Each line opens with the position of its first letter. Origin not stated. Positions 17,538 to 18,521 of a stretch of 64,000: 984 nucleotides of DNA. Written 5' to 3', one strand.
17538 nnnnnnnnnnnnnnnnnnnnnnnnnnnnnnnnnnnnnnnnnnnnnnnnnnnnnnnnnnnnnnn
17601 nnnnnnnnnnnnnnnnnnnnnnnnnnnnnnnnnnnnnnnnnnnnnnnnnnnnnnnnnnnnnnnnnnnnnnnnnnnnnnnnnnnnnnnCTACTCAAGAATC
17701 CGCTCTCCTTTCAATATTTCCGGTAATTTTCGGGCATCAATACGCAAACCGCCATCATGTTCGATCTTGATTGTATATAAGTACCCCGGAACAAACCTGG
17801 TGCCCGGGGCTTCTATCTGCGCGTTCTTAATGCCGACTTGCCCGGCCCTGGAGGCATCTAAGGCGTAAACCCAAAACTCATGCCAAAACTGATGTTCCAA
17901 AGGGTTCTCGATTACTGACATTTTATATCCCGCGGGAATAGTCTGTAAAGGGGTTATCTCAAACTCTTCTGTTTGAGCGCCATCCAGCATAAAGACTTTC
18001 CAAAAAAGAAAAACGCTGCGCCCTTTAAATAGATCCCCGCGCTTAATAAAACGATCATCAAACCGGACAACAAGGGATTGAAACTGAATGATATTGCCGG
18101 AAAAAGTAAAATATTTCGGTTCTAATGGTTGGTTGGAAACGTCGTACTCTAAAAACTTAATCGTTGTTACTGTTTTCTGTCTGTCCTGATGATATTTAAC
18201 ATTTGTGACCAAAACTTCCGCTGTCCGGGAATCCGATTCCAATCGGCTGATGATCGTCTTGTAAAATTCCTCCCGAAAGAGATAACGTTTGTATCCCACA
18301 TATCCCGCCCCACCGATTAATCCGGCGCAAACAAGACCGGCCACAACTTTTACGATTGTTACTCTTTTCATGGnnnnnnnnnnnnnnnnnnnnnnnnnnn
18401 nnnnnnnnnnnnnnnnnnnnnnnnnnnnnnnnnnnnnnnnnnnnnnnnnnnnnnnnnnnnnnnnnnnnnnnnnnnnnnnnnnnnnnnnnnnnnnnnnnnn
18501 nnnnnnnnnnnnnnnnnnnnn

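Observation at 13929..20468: Third YfhO+TPR module embedded in a tightly coupled 7-gene operon with an ArnT/PMT-like membrane protein and four uncharacterised secreted or anchored proteins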

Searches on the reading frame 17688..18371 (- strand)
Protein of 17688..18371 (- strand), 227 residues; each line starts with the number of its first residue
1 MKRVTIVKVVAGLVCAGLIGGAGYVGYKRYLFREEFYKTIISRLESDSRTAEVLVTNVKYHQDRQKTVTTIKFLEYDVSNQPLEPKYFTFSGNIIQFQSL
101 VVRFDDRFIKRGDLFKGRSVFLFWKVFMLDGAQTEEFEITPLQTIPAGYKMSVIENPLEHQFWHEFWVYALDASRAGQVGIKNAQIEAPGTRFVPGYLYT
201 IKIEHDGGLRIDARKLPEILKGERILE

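Call 5: search_protein_families(library=pfam, proteins=[window:17688-18371:-], max_evalue=0.1)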
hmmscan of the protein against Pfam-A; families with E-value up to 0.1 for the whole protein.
window:17688-18371:- (227 aa): 0 families

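Call 6: search_protein_families(library=ncbifam, proteins=[window:17688-18371:-], max_evalue=0.1)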
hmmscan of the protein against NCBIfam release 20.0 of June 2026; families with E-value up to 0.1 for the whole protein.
window:17688-18371:- (227 aa): 0 families

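Call 9: find_encoding_contigs(protein=window:17688-18371:-, flank=10000, max_places=6)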
Protein window:17688-18371:- (227 aa): 6 contigs read that carry it; 6 places shown.
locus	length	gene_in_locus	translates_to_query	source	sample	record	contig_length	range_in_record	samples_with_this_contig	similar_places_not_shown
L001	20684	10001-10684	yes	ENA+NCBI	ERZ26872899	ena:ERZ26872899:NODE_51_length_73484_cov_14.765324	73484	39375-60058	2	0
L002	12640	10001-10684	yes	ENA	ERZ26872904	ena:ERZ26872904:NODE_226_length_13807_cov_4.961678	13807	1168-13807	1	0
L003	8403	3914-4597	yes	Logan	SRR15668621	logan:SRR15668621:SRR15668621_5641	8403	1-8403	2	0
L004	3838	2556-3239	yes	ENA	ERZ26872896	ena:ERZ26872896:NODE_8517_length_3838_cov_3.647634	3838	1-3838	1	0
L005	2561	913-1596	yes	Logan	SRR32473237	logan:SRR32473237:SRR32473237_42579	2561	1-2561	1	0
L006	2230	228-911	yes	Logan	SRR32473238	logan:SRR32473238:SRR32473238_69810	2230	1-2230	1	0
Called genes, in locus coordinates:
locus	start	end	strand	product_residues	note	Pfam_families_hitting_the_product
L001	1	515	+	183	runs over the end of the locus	PF07638:Sigma70_ECF (faint), PF04542:Sigma70_r2, PF08281:Sigma70_r4_2, PF04545:Sigma70_r4, PF13384:HTH_23 (weak)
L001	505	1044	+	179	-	PF13490:zf-HC2 (faint)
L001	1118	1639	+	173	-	PF13801:Metal_resist, PF07813:LTXXQ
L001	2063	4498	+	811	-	PF01839:FG-GAP (faint), PF13517:FG-GAP_3 (weak), PF21027:Sde0182_C (faint), PF13517:FG-GAP_3, PF18911:PKD_4 (faint), PF22352:K319L-like_PKD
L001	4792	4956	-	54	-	-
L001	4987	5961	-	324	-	PF04055:Radical_SAM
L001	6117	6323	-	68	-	-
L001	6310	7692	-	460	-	PF04205:FMN_bind, PF12801:Fer4_5, PF00037:Fer4 (faint)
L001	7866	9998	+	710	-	PF13231:PMT_2 (weak)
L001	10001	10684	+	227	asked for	-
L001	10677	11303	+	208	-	-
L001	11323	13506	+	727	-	-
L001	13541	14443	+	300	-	PF07719:TPR_2 (faint), PF13424:TPR_12 (faint), PF13181:TPR_8 (faint), PF13428:TPR_14 (faint), PF13432:TPR_16 (weak), PF13414:TPR_11 (weak), PF13432:TPR_16 (weak), PF12895:ANAPC3 (weak), +2 more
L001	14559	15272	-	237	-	PF08713:DNA_alkylation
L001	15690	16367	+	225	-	PF11769:DUF3313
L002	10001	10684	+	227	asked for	-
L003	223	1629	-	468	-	PF04205:FMN_bind, PF12801:Fer4_5, PF00037:Fer4 (faint)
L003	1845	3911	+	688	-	PF13231:PMT_2 (weak)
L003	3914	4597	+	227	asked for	-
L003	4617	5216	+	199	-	-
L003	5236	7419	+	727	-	-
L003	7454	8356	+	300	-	PF07719:TPR_2 (faint), PF13424:TPR_12 (faint), PF13181:TPR_8 (faint), PF13428:TPR_14 (faint), PF13432:TPR_16 (weak), PF13414:TPR_11 (weak), PF13432:TPR_16 (weak), PF12895:ANAPC3 (weak), +2 more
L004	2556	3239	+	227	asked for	-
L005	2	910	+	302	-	?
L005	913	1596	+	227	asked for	-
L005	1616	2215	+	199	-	-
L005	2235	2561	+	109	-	?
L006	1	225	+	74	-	?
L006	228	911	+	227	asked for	-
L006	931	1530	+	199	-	-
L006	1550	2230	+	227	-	?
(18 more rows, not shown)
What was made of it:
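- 17069..17695 (-): p208 (199 aa if it starts at the ATG at 17668): a small protein with an N-terminal hydrophobic, signal-like segment. It is the downstream partner of p227 in a subclade only. Function unknown. The 199-aa call is made in L003, L005 and L006 (call 9).
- The intact 710-aa gene is found in four assemblies (call 9).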

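Call 16: find_homologous_proteins(query=window:17688-18371:-, max_evalue=0.001)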
Query window:17688-18371:- (227 aa): 2418 proteins with E <= 0.001 among 2618 candidates; the best 120 are listed.
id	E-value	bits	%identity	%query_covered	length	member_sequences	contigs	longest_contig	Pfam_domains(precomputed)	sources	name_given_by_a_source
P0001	1.3e-148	510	100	100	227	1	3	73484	-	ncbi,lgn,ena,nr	ncbi:MAG: hypothetical protein K8S27_11960 [Candidatus Omnitrophica bacterium]|nr:hypothetical prote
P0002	9.4e-86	305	67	83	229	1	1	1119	-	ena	-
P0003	2.7e-85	303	61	100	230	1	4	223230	-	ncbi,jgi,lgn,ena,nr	ncbi:MAG TPA: hypothetical protein VI749_07320 [Candidatus Omnitrophota bacterium]|nr:hypothetical p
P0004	1.7e-84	301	63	97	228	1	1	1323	-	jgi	jgi:hypothetical protein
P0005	3.6e-84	300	60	96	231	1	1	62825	-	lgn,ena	-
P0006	1.5e-83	297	62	89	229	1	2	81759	-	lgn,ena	-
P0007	2.9e-83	297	63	94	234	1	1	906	-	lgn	-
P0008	5.1e-83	296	62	99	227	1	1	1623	-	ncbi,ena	-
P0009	5.7e-83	296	60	96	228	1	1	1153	-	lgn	-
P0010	6.9e-83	295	64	93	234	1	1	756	-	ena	-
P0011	1.5e-82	294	63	95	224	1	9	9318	-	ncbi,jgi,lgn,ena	-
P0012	3.5e-82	293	64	90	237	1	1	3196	-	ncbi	-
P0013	3.6e-82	293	66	88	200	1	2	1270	-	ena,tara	tara:strand:+ start:1185 stop:1787 length:603 start_codon:yes stop_codon:yes gene_type:complete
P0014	3.7e-82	293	60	99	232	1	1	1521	-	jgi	jgi:hypothetical protein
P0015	3.9e-82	293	60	96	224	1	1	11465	-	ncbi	-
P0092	9.4e-80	285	58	96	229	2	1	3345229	-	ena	-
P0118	2.4e-79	284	57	96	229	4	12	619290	-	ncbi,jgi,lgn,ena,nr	ncbi:MAG TPA: hypothetical protein PLT76_04915 [Candidatus Omnitrophota bacterium]|nr:hypothetical p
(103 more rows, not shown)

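Call 17: find_encoding_contigs(protein=P0092, flank=10000, max_places=2)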
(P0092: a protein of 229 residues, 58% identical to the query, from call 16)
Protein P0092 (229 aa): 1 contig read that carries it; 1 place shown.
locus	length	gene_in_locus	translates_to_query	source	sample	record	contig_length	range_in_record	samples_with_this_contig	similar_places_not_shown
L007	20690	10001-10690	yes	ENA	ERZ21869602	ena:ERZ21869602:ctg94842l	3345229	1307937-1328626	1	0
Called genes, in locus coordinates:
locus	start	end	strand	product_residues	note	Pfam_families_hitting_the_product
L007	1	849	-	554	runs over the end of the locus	PF01564:Spermine_synth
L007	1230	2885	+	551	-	PF02690:Na_Pi_cotrans, PF01865:PhoU_div (weak), PF01895:PhoU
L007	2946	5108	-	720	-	PF00270:DEAD, PF04851:ResIII, PF22527:DEXQc_Suv3 (weak), PF00271:Helicase_C, PF20470:HTH_61 (weak), PF21280:Helicase_dom4_arc, PF14520:HHH_5 (weak)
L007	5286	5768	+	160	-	PF02580:Tyr_Deacylase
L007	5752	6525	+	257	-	PF01026:TatD_DNase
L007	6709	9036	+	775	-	PF11832:DUF3352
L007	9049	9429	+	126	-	PF02627:CMD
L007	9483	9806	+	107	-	-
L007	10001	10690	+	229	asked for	-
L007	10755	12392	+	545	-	PF00515:TPR_1 (faint), PF07719:TPR_2 (faint), PF13181:TPR_8 (faint), PF14559:TPR_19 (weak), PF02163:Peptidase_M50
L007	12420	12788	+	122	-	PF07238:PilZ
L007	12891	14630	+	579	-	PF14520:HHH_5 (faint), PF14716:HHH_8, PF14791:DNA_pol_B_thumb, PF02811:PHP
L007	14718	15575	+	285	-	PF10418:DHODB_Fe-S_bind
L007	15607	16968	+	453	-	PF14691:Fer4_20, PF01946:Thi4 (weak), PF00070:Pyr_redox (faint), PF00890:FAD_binding_2 (weak), PF01266:DAO (weak), PF07992:Pyr_redox_2, PF12831:FAD_oxidored (weak), PF13450:NAD_binding_8, +1 more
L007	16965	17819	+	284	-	PF02548:Pantoate_transf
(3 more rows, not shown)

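Call 18: find_encoding_contigs(protein=P0118, flank=10000, max_places=2)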
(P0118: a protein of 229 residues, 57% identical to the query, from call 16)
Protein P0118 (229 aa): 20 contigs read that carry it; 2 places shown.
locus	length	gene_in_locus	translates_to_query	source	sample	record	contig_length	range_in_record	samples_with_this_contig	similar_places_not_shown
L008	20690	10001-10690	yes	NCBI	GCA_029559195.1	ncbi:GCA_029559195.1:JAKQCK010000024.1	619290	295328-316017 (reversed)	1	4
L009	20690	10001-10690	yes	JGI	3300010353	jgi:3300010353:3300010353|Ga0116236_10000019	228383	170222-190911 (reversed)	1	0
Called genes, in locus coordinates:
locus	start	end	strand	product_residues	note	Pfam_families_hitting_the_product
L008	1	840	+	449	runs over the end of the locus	PF00860:Xan_ur_permease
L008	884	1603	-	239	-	-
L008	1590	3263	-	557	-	PF01564:Spermine_synth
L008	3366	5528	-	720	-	PF00270:DEAD, PF04851:ResIII, PF22527:DEXQc_Suv3 (weak), PF00271:Helicase_C, PF20470:HTH_61 (weak), PF21280:Helicase_dom4_arc, PF14520:HHH_5 (weak)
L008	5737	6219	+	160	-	PF02580:Tyr_Deacylase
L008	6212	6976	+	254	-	PF01026:TatD_DNase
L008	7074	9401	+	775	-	PF11832:DUF3352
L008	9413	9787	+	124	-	PF02627:CMD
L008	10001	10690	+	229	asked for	-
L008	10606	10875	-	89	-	-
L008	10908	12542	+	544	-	PF24575:TPR_Slam (faint), PF00515:TPR_1 (faint), PF07719:TPR_2 (faint), PF13181:TPR_8 (faint), PF13428:TPR_14 (faint), PF13432:TPR_16 (faint), PF14559:TPR_19, PF02163:Peptidase_M50, +3 more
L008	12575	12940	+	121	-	PF07238:PilZ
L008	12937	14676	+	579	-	PF14716:HHH_8, PF14520:HHH_5 (weak), PF14791:DNA_pol_B_thumb, PF02811:PHP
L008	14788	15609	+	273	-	PF10418:DHODB_Fe-S_bind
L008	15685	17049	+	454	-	PF14691:Fer4_20, PF00070:Pyr_redox (faint), PF01266:DAO, PF01946:Thi4 (faint), PF07992:Pyr_redox_2, PF13450:NAD_binding_8, PF13738:Pyr_redox_3 (faint)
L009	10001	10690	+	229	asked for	-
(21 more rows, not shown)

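Call 19: find_encoding_contigs(protein=P0003, flank=10000, max_places=2)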
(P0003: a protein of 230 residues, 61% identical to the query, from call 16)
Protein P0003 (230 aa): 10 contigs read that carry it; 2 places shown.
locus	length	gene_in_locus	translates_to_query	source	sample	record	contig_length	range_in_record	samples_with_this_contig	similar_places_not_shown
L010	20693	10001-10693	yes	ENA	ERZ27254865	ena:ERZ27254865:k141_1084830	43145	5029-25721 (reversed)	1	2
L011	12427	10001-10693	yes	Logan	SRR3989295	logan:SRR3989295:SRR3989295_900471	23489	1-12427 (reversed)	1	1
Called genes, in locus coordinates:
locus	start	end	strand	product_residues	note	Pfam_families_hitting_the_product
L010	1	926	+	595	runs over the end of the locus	PF00989:PAS, PF13188:PAS_8, PF13426:PAS_9, PF00989:PAS, PF08448:PAS_4, PF13426:PAS_9, PF01590:GAF, PF13185:GAF_2, +3 more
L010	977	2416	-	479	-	-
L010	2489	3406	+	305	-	PF07719:TPR_2 (faint), PF13181:TPR_8 (faint), PF13414:TPR_11 (faint), PF14559:TPR_19 (faint)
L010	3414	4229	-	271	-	PF03372:Exo_endo_phos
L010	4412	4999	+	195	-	-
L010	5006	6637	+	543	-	PF00005:ABC_tran, PF02463:SMC_N (faint), PF13304:AAA_21 (faint), PF12848:ABC_tran_Xtn, PF00005:ABC_tran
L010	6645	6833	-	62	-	PF14255:Zn_ribbon_21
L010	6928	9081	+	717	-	-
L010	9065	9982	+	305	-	PF12569:NatA_aux_su (faint), PF21033:RMD1-3 (faint), PF12895:ANAPC3 (faint), PF13174:TPR_6 (faint), PF13414:TPR_11 (weak), PF00515:TPR_1, PF07719:TPR_2 (weak), PF13414:TPR_11 (weak), +8 more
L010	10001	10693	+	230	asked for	-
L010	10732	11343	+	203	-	-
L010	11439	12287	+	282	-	PF13230:GATase_4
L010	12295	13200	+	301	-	PF00005:ABC_tran, PF13304:AAA_21 (weak)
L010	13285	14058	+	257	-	PF01061:ABC2_membrane, PF12698:ABC2_membrane_3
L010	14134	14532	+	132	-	PF00072:Response_reg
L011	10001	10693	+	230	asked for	-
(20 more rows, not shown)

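Call 21: find_related_loci(query=A1, collection=genome_contigs, flank=10000)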
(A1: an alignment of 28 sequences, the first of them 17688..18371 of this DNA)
Query A1 (227 aa) in genome_contigs; peptide patterns used: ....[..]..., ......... (x = any residue, [..] = any of these).
429 stretches matched a pattern; 369 encode a relative of the query (tblastn E <= 1e-3); the best 80 are kept; 80 distinct loci.
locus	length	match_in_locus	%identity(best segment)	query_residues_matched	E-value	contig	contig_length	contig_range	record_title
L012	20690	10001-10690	61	1-227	7e-91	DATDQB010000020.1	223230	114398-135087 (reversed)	MAG TPA_asm: Candidatus Omnitrophota bacterium isolate SMAG_U7936 k141_987451, whole genome shotgun sequence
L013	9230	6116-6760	63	13-227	1e-87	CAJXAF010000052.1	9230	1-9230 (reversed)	TPA_asm: uncultured bacterium isolate ERR599062_bin.151_MetaBAT_v2.12.1_MAG genome assembly, contig: NODE_6957_length_92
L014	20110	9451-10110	60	7-226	3e-87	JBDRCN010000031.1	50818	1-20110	MAG: Candidatus Omnitrophota bacterium isolate MEGAHIT-group-1.186 k141_11878152, whole genome shotgun sequence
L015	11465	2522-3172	60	10-226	1e-86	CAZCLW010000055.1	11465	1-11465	MAG TPA_asm: uncultured Planctomycetales bacterium isolate SRP239054_co1_195 genome assembly, contig: NODE_4330_length_1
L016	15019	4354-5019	60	1-225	2e-86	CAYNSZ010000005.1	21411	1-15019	MAG TPA_asm: uncultured Planctomycetia bacterium isolate SRP080215_co1_130 genome assembly, contig: NODE_1321_length_214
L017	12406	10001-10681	57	1-227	2e-85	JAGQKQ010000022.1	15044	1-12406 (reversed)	MAG: Candidatus Omnitrophota bacterium isolate HKST-UBA08 NODE_22_length_15044_cov_3.043563, whole genome shotgun sequen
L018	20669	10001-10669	60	6-225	3e-85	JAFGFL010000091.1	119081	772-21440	MAG: Candidatus Omnitrophota bacterium isolate Zod_Metabat.1316 k87_14602565, whole genome shotgun sequence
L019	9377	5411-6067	60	6-225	7e-84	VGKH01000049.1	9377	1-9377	MAG: Candidatus Omnitrophota bacterium isolate K_DeepCast_250m_m2_027 K_DeepCast_250m_m2_027_Ga0194125_10016056, whole g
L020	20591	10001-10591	63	29-225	3e-84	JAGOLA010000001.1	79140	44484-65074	MAG: Candidatus Omnitrophota bacterium isolate Go_SlDig_bin_159 Go_SlDig_694_length_79140_cov_5.417096, whole genome sho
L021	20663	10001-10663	57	8-225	5e-84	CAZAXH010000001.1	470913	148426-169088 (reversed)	MAG TPA_asm: uncultured Planctomycetales bacterium isolate binchicken_co117_398 genome assembly, contig: NODE_5_length_4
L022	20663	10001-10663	57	8-225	6e-84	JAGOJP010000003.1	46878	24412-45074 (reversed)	MAG: Candidatus Omnitrophota bacterium isolate Go_SlDig_bin_317 Go_SlDig_1985_length_46878_cov_4.545700, whole genome sh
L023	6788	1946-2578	59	18-226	1e-83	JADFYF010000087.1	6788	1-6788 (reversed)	MAG: Candidatus Omnitrophota bacterium isolate nDJH6bin18 nDJH6_bin18_NODE_87_length_6788_cov_1.628584, whole genome sho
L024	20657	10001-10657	57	7-225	7e-84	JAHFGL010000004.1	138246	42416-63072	MAG: Candidatus Omnitrophota bacterium isolate nzgw314 NODE_178_length_138247_cov_4.604600, whole genome shotgun sequenc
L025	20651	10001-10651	57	13-226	1e-83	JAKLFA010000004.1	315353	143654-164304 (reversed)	MAG: Candidatus Omnitrophota bacterium isolate RA.bin146 RA.bin146_4, whole genome shotgun sequence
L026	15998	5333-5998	58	8-226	2e-83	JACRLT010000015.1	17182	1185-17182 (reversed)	MAG: Candidatus Omnitrophota bacterium isolate NC_groundwater_1888_Pr3_B-0.1um_46_13 SR2-18-B1_coassembly_46249, whole g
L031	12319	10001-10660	58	7-226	3e-83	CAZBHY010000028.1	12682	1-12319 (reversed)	MAG TPA_asm: uncultured Planctomycetales bacterium isolate binchicken_co117_143 genome assembly, contig: NODE_9057_lengt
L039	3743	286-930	58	6-227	9e-83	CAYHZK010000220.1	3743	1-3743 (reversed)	MAG TPA_asm: uncultured Planctomycetales bacterium isolate ERP119705_co15_651 genome assembly, contig: NODE_35394_length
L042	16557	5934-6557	60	18-225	3e-82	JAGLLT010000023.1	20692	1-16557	MAG: Candidatus Omnitrophota bacterium isolate RS_5_28 ROV157_5.bin.28.fa_23, whole genome shotgun sequence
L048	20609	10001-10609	62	23-225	6e-82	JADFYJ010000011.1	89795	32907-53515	MAG: Candidatus Omnitrophota bacterium isolate nDJH6bin5 nDJH6_bin5_NODE_11_length_89795_cov_8.387797, whole genome shot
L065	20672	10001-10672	54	5-225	2e-80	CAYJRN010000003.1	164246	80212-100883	MAG TPA_asm: uncultured Planctomycetales bacterium isolate ERP125453_co1_226 genome assembly, contig: NODE_26_length_164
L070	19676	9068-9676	58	24-226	2e-80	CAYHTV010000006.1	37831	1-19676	MAG TPA_asm: uncultured Planctomycetales bacterium isolate ERP119705_co15_632 genome assembly, contig: NODE_792_length_3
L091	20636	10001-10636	59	17-225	4e-79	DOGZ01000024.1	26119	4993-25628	MAG TPA_asm: Candidatus Omnitrophota bacterium isolate UBA10174 contig_31150, whole genome shotgun sequence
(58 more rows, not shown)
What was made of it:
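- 17688..18371 (-): p227: a single-pass membrane-anchored protein of an Omnitrophota-wide orphan family. An N-terminal TM helix continues as a long helix to about residue 44, followed by a beta-rich domain. Function unknown. Found in 369 GTDB species genomes (call 21).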

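Call 28: predict_structure(alignment_id=A1)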
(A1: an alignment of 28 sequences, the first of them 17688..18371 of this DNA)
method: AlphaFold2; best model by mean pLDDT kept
length: 227 residues; sequences in the alignment: 28
mean_pLDDT: 84.9   pTM: 0.75
mean pLDDT of the five models: 84.9, 84.7, 82.3, 78.8, 63.4
residues with pLDDT >= 90: 85; 70-90: 123; 50-70: 16; < 50: 3
segments of 3 or more residues with pLDDT < 50: none
pLDDT, mean of each block of 10 residues (from residue 1): 81 94 92 87 84 91 88 91 93 90 68 73 90 90 90 83 86 74 79 92 87 88 55
secondary structure, 60 per line:
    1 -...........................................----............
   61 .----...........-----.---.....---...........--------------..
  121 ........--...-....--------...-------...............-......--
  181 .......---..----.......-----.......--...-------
elements in order: H2-44 E49-61 E66-76 E86-90 E94-104 E119-128 E135-138 H157-171 H173-178 E181-187 E197-203 E209-215
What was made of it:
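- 17688..18371 (-): AlphaFold2 (AF2) mean pLDDT 84.9 (call 28).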

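Call 30: search_solved_structures(query=A1, max_evalue=1)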
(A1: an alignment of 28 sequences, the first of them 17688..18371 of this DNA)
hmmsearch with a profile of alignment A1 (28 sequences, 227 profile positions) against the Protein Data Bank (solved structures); distinct sequences matched with E-value up to 1: 0.

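Call 33: fold_search(model_id=the predicted structure, library=pdb)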
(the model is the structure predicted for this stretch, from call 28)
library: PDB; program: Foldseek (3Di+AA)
matches with E <= 10: 648; with E <= 0.001: 0
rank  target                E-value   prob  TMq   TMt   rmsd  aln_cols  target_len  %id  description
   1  3nwm                  3.9e-02  0.06  0.09  0.07  19.5       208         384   12  Crystal structure of a single chain construct composed of MHC class I H-2Kd, beta-2microglobulin and a peptide which is  (released 2011-07-06)
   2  8fk7_A                1.8e-01  0.30  0.19  0.29  14.5       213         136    9  Structure of the Pyrobaculum calidifontis flagellar-like archaeal type IV pilus (released 2023-06-28)
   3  5kjd_A                1.8e-01  0.16  0.14  0.07  15.2       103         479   17  Synechocystis apocarotenoid oxygenase (ACO) mutant - Glu150Gln (released 2016-08-03)
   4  5kk0_A                1.8e-01  0.16  0.16  0.08  13.9       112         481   16  Synechocystis ACO mutant - T136A (released 2016-07-13)
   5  5kja_B                1.9e-01  0.16  0.15  0.08  15.0       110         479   17  Synechocystis apocarotenoid oxygenase (ACO) mutant - Trp149Ala (released 2016-08-03)
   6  7zpq_CA               1.9e-01  0.15  0.17  0.03  15.8       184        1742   11  Structure of the RQT-bound 80S ribosome from S. cerevisiae (C1) (released 2023-02-22)
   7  4ou9_A                1.9e-01  0.08  0.14  0.07  19.4       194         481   12  Crystal structure of apocarotenoid oxygenase in the presence of Triton X-100 (released 2014-03-19)
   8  5kk0_C                2.2e-01  0.15  0.14  0.07  15.3       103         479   17  Synechocystis ACO mutant - T136A (released 2016-07-13)
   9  6c7k_C                2.6e-01  0.14  0.14  0.07  15.3       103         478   17  Crystal structure of an ACO/RPE65 chimera (released 2018-04-25)
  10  5kjb_A                2.6e-01  0.06  0.15  0.09  20.8       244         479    9  Synechocystis apocarotenoid oxygenase (ACO) mutant - Glu150Asp (released 2016-08-03)
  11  4ldw_A                2.6e-01  0.04  0.11  0.08  22.4       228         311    8  Crystal structure of the DNA Binding Domain of arabidopsis thaliana auxin response factor 1, P21 structure (released 2014-02-12)
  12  5kja_A                2.7e-01  0.06  0.15  0.08  21.0       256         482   10  Synechocystis apocarotenoid oxygenase (ACO) mutant - Trp149Ala (released 2016-08-03)
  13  6c7k_A                2.9e-01  0.15  0.14  0.08  15.1       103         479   17  Crystal structure of an ACO/RPE65 chimera (released 2018-04-25)
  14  9eq7_E                3.2e-01  0.23  0.22  0.27  14.7       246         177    8  Halobacterium salinarum archaellum filament (released 2024-07-17)
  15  9g93_I                3.2e-01  0.15  0.13  0.08  27.3       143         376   10  CryoET structure of the in vitro grown Bacillus anthracis Sap S-layer (released 2024-12-18)
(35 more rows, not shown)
